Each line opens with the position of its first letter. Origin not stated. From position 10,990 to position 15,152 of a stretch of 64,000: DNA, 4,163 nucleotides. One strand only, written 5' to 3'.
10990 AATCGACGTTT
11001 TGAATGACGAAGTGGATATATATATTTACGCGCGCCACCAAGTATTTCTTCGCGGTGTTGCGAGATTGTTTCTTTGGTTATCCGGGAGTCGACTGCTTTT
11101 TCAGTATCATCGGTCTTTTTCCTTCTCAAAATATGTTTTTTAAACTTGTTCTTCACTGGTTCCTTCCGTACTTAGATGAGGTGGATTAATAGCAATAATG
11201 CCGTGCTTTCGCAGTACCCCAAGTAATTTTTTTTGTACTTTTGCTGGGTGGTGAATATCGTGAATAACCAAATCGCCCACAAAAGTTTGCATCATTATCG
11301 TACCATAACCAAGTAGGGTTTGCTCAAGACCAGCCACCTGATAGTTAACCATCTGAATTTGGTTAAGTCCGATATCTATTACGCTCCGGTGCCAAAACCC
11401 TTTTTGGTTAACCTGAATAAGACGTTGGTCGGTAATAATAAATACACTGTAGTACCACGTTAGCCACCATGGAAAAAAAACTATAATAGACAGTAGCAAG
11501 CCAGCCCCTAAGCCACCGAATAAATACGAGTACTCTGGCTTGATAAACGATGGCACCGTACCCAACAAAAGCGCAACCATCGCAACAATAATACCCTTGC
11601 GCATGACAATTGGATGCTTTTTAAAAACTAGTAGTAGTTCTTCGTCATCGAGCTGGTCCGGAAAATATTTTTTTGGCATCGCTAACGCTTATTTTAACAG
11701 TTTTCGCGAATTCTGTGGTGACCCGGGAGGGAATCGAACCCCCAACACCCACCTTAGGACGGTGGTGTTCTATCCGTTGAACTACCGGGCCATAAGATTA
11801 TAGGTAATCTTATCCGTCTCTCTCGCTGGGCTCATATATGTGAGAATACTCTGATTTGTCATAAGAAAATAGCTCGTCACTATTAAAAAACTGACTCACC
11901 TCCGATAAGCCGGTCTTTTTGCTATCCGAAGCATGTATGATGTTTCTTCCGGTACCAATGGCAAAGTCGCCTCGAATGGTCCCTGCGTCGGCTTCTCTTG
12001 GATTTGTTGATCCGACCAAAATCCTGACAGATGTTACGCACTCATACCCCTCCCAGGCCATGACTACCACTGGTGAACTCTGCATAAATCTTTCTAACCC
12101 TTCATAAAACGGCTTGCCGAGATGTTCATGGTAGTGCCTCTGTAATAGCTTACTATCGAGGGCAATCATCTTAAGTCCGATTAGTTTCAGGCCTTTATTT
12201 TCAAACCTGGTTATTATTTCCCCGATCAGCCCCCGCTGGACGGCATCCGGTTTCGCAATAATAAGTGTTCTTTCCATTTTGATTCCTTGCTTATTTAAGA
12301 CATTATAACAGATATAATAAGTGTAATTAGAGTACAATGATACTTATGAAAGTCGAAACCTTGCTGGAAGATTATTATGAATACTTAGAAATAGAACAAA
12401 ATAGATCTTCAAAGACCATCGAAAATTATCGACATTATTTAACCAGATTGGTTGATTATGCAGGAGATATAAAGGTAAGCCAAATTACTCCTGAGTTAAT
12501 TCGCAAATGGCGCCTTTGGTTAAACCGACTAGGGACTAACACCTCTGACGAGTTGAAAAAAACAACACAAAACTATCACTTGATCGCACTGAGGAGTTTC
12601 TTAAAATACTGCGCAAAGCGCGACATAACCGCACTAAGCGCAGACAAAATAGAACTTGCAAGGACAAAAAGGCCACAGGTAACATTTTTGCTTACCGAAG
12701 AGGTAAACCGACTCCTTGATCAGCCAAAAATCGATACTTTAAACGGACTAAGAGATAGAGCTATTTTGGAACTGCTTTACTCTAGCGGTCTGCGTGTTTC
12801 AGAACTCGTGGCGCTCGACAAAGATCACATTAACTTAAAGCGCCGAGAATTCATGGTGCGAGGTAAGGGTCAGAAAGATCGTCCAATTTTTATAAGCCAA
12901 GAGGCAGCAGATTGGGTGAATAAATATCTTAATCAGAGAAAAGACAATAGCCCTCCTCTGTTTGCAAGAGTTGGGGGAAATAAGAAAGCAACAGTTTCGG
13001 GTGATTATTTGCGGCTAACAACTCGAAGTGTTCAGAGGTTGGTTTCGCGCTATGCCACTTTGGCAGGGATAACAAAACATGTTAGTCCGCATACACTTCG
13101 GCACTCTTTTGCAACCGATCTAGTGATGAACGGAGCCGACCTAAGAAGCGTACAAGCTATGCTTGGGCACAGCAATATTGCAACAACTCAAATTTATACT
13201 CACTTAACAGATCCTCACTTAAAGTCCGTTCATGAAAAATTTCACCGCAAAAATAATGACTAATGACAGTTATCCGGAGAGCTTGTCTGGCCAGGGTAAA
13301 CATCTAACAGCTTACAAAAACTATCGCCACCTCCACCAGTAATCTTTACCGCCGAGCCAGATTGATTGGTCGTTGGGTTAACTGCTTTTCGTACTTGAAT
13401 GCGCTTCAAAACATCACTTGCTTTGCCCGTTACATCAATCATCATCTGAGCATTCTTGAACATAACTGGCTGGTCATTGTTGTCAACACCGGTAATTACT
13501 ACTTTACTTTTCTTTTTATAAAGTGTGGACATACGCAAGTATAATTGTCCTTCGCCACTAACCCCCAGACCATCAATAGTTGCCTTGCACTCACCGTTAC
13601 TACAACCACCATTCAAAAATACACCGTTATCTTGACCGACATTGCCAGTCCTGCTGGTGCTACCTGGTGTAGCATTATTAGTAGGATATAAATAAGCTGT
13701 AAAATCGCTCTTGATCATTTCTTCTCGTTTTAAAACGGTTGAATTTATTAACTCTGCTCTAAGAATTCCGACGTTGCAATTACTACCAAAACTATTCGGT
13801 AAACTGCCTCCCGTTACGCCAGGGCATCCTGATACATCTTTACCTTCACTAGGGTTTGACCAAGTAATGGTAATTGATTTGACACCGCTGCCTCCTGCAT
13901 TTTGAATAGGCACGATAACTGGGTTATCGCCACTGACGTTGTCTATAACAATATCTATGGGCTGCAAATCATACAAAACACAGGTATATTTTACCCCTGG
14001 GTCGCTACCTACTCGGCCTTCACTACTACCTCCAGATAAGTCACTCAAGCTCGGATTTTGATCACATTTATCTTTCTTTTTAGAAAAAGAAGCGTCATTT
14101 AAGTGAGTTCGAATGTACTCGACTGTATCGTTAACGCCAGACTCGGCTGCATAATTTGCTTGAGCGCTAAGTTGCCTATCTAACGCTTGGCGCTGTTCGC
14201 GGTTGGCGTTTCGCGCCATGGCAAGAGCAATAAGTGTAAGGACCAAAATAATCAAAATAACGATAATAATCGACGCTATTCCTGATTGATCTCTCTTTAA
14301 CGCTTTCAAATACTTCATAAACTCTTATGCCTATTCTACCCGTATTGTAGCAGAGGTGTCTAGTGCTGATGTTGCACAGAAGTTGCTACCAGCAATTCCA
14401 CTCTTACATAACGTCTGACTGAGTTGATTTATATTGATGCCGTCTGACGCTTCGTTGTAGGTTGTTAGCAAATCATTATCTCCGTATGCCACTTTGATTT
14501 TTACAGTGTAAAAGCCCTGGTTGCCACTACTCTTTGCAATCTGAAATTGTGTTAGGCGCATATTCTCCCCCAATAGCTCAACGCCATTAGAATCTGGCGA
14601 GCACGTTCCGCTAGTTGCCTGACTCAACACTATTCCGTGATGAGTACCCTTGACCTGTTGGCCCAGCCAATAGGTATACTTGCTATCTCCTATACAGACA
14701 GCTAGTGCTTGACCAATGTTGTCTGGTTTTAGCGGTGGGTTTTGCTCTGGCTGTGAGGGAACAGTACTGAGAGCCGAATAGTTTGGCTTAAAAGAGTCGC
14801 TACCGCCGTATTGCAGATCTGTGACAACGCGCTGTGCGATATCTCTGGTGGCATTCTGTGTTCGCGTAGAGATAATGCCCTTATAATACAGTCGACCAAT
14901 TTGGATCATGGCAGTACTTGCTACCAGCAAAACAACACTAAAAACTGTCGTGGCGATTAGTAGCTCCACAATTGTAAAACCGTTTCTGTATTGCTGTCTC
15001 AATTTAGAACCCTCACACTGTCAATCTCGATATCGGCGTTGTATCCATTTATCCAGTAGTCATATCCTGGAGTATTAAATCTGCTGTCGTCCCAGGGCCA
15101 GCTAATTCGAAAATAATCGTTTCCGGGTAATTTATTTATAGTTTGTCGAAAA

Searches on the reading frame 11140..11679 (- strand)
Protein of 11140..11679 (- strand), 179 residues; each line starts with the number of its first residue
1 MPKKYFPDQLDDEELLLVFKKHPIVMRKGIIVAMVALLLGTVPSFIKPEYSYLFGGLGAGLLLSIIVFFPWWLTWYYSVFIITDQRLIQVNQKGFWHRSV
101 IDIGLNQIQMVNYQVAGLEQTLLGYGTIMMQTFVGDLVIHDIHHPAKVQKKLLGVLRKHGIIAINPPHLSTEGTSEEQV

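Call 28: search_protein_families(library=pfam, proteins=[window:11140-11679:-], max_evalue=0.001)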
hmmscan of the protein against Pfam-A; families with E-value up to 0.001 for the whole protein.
window:11140-11679:- (179 aa): 1 family
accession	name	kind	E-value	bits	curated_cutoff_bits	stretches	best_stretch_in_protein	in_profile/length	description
PF03703.20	bPH_2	-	0.00027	21.5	22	1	75-150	1-76/78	Bacterial PH domain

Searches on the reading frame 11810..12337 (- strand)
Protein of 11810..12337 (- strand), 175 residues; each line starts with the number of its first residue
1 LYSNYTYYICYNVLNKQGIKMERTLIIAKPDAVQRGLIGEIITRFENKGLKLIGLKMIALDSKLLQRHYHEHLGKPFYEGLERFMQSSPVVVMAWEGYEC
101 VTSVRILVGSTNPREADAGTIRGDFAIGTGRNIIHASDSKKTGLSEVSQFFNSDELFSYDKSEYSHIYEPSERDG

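Call 28: search_protein_families(library=pfam, proteins=[window:11810-12337:-], max_evalue=0.001)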
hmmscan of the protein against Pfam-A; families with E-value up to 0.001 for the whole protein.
window:11810-12337:- (175 aa): 1 family
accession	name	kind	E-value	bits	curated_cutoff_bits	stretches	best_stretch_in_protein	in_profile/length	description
PF00334.24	NDK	-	2.3e-50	170.4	27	1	22-155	1-134/135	Nucleoside diphosphate kinase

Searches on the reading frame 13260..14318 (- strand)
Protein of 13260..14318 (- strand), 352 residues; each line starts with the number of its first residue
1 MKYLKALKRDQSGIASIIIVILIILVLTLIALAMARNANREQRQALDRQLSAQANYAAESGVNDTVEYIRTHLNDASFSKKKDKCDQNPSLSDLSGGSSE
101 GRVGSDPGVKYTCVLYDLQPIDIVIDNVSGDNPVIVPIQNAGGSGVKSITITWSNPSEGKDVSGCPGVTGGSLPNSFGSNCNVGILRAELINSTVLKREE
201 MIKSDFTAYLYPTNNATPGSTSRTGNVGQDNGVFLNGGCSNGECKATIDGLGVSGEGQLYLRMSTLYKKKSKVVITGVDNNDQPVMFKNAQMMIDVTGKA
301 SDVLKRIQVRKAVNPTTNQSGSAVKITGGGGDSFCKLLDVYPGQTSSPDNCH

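Call 14: search_protein_families(library=pfam, proteins=[window:13260-14318:-], max_evalue=0.01)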
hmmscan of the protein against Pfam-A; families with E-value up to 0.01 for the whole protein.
window:13260-14318:- (352 aa): 1 family
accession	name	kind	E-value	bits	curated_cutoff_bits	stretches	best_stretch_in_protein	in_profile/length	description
PF14341.11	PilX_N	-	2.4e-07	31.1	25.5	1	12-63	1-51/51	PilX N-terminal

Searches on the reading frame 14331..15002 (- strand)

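Call 14: search_protein_families(library=pfam, proteins=[window:14331-15002:-], max_evalue=0.01)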
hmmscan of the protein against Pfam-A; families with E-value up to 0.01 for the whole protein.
window:14331-15002:- (223 aa): 1 family
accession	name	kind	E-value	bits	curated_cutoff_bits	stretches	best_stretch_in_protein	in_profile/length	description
PF07963.17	N_methyl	-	2.6e-06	27.2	21.2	1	6-28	4-26/27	Prokaryotic N-terminal methylation motif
